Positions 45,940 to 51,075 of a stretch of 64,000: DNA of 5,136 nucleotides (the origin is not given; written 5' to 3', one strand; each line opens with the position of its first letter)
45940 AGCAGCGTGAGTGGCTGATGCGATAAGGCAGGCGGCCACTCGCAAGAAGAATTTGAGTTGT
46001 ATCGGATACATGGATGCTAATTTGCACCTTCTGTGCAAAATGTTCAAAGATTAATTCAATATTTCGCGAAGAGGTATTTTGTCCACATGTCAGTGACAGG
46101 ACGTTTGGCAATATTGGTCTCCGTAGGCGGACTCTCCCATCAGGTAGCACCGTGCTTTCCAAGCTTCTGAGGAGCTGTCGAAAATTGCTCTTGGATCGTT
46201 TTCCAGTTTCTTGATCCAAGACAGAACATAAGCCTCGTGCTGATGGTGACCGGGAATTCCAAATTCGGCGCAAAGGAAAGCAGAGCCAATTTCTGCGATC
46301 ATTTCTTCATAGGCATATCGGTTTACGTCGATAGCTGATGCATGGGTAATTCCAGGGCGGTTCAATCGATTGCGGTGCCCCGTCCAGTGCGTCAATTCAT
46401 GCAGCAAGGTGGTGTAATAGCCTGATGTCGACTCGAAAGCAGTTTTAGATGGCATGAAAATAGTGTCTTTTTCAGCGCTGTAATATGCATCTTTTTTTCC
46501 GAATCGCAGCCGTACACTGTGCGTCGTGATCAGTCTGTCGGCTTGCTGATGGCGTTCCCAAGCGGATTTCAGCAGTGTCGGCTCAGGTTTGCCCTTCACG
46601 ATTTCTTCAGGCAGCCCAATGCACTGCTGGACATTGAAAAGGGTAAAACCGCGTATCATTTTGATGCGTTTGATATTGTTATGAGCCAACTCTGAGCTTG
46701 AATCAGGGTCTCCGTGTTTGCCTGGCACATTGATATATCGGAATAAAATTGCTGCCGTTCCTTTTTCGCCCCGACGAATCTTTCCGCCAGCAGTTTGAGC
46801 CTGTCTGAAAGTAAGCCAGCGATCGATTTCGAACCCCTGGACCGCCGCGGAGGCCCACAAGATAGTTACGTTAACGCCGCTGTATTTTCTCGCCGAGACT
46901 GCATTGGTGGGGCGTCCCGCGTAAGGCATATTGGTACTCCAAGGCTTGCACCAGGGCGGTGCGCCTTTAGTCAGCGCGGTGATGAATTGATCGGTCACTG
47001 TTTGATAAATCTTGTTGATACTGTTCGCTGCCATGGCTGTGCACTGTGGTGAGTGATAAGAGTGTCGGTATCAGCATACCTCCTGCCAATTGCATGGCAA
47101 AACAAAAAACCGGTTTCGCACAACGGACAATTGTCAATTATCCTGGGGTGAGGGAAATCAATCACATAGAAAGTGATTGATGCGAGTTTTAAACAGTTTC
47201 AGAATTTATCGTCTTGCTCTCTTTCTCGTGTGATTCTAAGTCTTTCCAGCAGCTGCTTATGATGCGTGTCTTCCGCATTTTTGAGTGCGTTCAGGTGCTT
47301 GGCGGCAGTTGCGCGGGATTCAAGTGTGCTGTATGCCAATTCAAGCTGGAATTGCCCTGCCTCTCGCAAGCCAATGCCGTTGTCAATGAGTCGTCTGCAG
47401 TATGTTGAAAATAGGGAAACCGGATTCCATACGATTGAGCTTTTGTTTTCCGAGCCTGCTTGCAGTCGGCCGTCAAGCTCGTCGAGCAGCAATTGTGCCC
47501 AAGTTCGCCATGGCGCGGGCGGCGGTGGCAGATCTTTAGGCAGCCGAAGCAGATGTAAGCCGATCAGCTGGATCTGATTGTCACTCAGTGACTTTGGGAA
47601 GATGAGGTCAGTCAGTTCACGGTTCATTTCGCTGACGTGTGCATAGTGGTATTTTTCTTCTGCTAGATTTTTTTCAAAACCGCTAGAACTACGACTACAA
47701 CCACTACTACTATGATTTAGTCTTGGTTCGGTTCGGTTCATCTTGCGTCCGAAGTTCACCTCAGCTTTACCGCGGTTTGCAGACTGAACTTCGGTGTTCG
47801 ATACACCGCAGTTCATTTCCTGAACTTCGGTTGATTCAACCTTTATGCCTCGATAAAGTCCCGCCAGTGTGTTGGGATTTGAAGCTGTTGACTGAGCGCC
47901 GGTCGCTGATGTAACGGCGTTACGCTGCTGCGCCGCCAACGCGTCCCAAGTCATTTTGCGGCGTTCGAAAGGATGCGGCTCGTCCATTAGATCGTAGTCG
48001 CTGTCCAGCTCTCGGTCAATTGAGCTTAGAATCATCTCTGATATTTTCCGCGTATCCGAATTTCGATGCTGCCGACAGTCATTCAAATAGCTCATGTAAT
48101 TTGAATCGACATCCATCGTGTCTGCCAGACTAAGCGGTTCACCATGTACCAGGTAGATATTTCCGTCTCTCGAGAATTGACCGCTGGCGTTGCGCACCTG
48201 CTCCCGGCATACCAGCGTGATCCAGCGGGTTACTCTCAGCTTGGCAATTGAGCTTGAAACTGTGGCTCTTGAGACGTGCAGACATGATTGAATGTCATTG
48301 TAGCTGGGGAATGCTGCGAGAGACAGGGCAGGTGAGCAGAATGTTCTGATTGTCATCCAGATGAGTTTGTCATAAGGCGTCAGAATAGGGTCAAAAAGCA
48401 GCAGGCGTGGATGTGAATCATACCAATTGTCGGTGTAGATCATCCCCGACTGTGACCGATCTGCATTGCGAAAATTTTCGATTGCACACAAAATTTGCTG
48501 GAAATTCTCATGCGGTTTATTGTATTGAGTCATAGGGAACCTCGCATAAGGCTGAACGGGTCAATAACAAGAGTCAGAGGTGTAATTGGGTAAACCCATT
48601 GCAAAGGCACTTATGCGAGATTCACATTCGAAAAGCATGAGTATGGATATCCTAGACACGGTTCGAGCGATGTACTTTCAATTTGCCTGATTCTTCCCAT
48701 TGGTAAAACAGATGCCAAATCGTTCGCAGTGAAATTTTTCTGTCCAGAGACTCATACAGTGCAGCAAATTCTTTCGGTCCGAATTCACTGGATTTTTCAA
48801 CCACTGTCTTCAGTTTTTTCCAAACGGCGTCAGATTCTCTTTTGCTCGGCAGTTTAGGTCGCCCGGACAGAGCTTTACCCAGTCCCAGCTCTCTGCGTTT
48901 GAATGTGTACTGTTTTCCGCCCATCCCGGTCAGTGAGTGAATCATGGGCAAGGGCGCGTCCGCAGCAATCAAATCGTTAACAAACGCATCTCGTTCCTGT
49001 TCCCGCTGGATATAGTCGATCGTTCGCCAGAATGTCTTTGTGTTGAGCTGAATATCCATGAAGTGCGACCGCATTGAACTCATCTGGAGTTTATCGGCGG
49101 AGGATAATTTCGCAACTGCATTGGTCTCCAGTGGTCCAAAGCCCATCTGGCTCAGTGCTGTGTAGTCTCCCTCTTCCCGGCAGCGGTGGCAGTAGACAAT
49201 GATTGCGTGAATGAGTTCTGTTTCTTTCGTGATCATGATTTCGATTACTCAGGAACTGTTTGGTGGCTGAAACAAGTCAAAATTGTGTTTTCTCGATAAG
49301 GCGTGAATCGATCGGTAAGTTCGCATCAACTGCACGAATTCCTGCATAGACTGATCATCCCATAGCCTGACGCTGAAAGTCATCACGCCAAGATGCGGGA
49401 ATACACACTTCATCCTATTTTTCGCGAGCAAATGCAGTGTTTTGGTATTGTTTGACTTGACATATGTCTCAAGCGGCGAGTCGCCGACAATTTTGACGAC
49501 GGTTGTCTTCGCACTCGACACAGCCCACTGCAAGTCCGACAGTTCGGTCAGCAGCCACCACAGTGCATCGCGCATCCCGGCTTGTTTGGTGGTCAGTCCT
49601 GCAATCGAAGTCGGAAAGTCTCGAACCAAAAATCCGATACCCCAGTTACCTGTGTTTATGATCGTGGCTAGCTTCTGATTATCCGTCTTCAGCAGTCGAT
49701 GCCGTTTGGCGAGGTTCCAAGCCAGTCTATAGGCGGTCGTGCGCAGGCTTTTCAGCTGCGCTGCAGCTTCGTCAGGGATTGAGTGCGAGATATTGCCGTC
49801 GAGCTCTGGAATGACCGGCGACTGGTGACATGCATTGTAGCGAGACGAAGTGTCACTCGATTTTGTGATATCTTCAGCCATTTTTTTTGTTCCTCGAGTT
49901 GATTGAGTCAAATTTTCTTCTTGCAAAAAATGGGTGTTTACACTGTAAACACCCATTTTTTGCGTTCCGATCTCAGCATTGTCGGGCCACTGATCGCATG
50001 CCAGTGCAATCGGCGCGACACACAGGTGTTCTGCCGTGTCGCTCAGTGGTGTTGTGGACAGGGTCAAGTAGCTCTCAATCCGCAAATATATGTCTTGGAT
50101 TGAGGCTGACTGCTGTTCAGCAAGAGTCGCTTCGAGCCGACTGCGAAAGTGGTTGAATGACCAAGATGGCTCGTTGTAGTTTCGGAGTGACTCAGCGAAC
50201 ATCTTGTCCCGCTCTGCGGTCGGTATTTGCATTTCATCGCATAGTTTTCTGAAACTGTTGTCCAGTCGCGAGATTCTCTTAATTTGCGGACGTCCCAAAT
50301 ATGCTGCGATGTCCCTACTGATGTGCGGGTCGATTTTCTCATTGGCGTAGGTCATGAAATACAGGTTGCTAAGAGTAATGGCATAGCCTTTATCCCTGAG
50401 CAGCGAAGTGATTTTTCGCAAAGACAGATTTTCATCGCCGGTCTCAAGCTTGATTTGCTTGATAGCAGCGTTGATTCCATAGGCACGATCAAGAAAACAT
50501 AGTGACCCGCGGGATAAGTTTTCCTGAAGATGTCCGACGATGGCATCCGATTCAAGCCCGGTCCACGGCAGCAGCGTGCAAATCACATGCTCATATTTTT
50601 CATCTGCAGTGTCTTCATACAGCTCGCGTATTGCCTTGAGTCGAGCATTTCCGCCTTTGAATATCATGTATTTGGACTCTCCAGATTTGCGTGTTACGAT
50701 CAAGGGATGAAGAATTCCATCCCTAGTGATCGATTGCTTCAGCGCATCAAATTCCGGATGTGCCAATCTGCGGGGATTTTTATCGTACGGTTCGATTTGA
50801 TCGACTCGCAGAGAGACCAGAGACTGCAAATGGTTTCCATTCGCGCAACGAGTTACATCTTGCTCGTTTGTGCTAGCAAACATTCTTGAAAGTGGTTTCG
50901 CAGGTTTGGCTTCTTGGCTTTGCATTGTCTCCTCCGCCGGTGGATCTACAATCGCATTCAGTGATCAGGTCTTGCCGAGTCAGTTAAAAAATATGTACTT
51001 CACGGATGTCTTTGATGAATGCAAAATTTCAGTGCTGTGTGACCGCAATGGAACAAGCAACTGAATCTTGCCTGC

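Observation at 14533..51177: ICE-like island with intact pore and pilus modules but no relaxase, coupling protein, ParA or DnaB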

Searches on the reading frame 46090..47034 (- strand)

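Call 14: search_protein_families(library=ncbifam, max_evalue=0.01, proteins=[window:46093-47034:-])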
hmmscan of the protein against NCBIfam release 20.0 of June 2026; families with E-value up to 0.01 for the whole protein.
seq(314 aa): 0 families

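Call 28: search_protein_families(library=pfam, max_evalue=0.01, proteins=[window:46090-47034:-])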
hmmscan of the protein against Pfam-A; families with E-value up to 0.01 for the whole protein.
window:46090-47034:- (314 aa): 3 families
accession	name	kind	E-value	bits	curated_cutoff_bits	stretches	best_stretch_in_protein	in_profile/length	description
PF18818.7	MPTase-PolyVal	-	8.5e-39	133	27.5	1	164-289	2-125/126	Zincin-like metallopeptidase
PF08401.16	ArdcN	-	6.9e-30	104.2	22.6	1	8-133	2-123/123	N-terminal domain of anti-restriction factor ArdC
PF15639.11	Tox-MPTase3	-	0.00063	20.4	25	1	208-243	98-126/131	Metallopeptidase toxin 3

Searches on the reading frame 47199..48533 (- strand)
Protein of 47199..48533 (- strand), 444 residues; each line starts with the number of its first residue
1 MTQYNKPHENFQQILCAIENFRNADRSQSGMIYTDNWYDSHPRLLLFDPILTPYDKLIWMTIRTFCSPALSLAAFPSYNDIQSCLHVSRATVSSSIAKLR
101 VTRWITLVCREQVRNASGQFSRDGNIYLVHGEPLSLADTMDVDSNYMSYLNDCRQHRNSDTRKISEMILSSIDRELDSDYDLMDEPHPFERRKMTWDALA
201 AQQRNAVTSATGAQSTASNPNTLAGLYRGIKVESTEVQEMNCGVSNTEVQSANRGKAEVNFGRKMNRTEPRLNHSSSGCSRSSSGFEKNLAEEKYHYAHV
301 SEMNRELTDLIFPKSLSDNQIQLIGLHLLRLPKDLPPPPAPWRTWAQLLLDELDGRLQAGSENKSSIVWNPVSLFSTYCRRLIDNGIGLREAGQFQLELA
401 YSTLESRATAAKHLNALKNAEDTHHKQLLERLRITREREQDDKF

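Call 14: search_protein_families(library=ncbifam, max_evalue=0.01, proteins=[window:47202-48533:-])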
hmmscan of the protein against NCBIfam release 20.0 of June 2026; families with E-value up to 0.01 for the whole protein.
seq(444 aa): 1 family
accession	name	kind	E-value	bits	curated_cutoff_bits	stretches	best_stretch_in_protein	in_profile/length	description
NF040582.1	STY4528_fam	equivalog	5.5e-40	138.4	130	1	29-294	1-271/323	STY4528 family pathogenicity island replication protein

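Call 56: search_protein_families(library=pfam, max_evalue=0.01, proteins=[window:47199-48533:-])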
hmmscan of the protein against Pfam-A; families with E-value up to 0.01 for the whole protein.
window:47199-48533:- (444 aa): 1 family
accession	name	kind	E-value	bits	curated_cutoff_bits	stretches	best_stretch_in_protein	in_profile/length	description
PF13730.12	HTH_36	-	0.003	17.8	25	0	51-101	3-51/55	Helix-turn-helix domain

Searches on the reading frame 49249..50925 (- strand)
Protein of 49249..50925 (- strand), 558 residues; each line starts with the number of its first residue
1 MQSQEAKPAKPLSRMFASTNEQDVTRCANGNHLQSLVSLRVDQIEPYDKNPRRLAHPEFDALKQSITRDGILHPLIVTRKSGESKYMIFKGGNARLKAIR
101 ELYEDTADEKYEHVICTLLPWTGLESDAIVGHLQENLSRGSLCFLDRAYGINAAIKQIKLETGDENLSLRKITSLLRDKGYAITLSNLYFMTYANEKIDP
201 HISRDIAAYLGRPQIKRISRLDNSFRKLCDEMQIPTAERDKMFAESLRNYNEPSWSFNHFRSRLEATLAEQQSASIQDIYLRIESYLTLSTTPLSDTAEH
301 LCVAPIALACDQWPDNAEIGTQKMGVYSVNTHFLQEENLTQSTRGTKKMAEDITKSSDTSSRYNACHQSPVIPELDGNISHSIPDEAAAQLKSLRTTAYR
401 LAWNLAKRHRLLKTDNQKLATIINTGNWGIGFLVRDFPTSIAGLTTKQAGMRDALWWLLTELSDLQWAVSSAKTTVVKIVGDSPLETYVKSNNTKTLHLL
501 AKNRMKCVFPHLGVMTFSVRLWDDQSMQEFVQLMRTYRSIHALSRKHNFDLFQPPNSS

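Call 14: search_protein_families(library=ncbifam, max_evalue=0.01, proteins=[window:49252-50925:-])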
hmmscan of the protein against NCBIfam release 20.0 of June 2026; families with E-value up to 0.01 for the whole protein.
seq(558 aa): 6 families
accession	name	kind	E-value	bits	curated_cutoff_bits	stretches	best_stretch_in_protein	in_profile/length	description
TIGR03764.1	ICE_PFGI_1_parB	hypoth_equivalog_domain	1e-51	176.1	143.75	1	37-284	11-258/260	ParB family protein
TIGR04285.1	nucleoid_noc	exception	3.5e-07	29.8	315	1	37-161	3-116/255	nucleoid occlusion protein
TIGR00180.1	parB_part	domain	5.5e-05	23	58.45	1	38-169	7-134/186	ParB/RepB/Spo0J family partition protein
TIGR03734.1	PRTRC_parB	hypoth_equivalog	0.0016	17.1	278.6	1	49-108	6-66/555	PRTRC system ParB family protein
TIGR03454.1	partition_RepB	equivalog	0.0018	17.7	201.5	1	35-149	63-168/325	plasmid partitioning protein RepB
NF010440.0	PRK13866.1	equivalog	0.0055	15.9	522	1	27-149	59-170/336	plasmid partitioning protein RepB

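Call 32: find_homologous_proteins(query=window:49249-50925:-, max_evalue=1e-20)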
Query window:49249-50925:- (558 aa): 29 proteins with E <= 1e-20 among 8000 candidates.
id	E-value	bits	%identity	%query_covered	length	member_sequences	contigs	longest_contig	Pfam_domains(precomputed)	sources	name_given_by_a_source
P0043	0.0e+0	1272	100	100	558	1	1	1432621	PF02195.27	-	-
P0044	0.0e+0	1030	83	99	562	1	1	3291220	PF02195.27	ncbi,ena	-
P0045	7.3e-147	508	45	94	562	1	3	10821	PF02195.27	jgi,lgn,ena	-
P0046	2.2e-145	503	45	94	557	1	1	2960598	PF02195.27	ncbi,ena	-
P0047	5.0e-142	492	43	94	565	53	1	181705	-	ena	-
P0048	5.6e-132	459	42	93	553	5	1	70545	PF02195.27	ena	-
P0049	6.8e-126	439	40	94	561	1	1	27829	PF02195.27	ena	-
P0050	1.7e-124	434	40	93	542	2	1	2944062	PF02195.27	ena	-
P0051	4.4e-124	433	41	94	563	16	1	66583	PF02195.27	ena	-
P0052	2.4e-121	424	39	93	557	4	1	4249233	-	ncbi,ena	-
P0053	2.4e-121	424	41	94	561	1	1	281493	-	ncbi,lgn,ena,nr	ncbi:MAG: ParB N-terminal domain-containing protein [Acidiferrobacterales bacterium]|nr:ParB N-termi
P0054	2.7e-121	424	40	93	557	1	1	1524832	-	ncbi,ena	-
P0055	3.4e-121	424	39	94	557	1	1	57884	PF02195.27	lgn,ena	-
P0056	1.0e-120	422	39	94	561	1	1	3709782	PF02195.27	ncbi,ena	-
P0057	1.1e-120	422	39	93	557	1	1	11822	-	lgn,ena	-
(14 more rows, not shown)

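Call 33: find_encoding_contigs(protein=P0044, flank=10000, max_places=2)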
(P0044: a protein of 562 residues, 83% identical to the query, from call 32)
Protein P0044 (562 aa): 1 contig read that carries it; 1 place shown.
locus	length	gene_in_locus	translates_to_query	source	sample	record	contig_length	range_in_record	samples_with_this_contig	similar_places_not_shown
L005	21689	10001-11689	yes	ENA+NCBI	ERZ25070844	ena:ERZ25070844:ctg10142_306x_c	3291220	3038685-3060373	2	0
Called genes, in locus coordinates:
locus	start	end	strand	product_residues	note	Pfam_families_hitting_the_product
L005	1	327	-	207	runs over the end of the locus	PF00574:CLP_protease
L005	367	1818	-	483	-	PF05697:Trigger_N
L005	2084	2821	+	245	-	PF00702:Hydrolase, PF13419:HAD_2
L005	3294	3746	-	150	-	-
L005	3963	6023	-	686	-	PF00724:Oxidored_FMN, PF00070:Pyr_redox (faint), PF01134:GIDA (faint), PF01266:DAO (faint), PF01494:FAD_binding_3 (faint), PF07992:Pyr_redox_2, PF12831:FAD_oxidored (weak), PF13450:NAD_binding_8, +4 more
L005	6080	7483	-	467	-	PF00202:Aminotran_3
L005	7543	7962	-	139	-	PF01042:Ribonuc_L-PSP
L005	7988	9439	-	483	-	PF11794:HpaB_N, PF03241:HpaB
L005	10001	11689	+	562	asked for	PF02195:ParB_N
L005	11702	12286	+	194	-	PF11198:DUF2857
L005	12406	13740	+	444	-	-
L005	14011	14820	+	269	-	PF08401:ArdcN, PF18818:MPTase-PolyVal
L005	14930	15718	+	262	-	PF10671:TcpQ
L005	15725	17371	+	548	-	PF00263:Secretin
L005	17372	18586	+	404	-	PF06864:PAP_PilO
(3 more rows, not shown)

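Call 34: find_encoding_contigs(protein=P0046, flank=10000, max_places=2)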
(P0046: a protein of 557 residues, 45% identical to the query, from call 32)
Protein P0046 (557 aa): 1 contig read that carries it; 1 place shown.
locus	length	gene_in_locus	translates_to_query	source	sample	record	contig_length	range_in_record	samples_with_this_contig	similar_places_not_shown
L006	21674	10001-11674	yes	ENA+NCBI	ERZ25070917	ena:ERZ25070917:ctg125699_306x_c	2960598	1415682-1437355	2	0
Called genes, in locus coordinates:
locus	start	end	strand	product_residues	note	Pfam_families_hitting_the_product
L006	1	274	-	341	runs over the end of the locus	PF00274:Glycolytic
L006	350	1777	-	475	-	PF00224:PK, PF02887:PK_C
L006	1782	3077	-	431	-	PF00162:PGK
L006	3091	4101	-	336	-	PF00044:Gp_dh_N, PF02800:Gp_dh_C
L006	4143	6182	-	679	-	PF00456:Transketolase_N, PF02779:Transket_pyr, PF02780:Transketolase_C, PF22613:Transketolase_C_1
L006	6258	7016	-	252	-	PF00149:Metallophos, PF12850:Metallophos_2 (weak)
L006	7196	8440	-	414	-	-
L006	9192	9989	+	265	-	-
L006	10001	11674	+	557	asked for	PF02195:ParB_N (weak)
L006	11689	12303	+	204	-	PF11198:DUF2857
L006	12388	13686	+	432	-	PF13730:HTH_36 (weak)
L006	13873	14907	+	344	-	PF08401:ArdcN, PF18818:MPTase-PolyVal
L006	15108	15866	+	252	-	PF10671:TcpQ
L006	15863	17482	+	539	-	PF00263:Secretin (weak)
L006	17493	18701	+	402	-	PF06864:PAP_PilO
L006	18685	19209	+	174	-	-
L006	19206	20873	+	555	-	PF00437:T2SSE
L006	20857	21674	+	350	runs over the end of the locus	PF00482:T2SSF (weak)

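Call 56: search_protein_families(library=pfam, max_evalue=0.01, proteins=[L006:9192-9989:+, L006:7196-8440:-, window:49249-50925:-])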
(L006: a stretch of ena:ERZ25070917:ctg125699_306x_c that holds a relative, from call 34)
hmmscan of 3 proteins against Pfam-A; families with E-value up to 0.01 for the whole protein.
L006:9192-9989:+ (265 aa): 0 families

L006:7196-8440:- (414 aa): 3 families
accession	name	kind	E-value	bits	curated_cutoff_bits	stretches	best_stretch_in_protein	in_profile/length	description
PF13428.12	TPR_14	-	5.6e-05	23.9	23.5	0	239-265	4-30/44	Tetratricopeptide repeat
PF13431.12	TPR_17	-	0.00073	20.1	24.4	0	188-211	3-26/34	Tetratricopeptide repeat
PF25062.1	ARM_TT21_N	-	0.0047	17.1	40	1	45-191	53-194/222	Tetratricopeptide repeat protein 21 N-terminal ARM repeat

window:49249-50925:- (558 aa): 1 family
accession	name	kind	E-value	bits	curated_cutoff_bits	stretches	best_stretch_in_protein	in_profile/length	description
PF02195.25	ParB_N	-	6.5e-06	26.6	26.3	1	36-101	3-67/95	ParB N-terminal domain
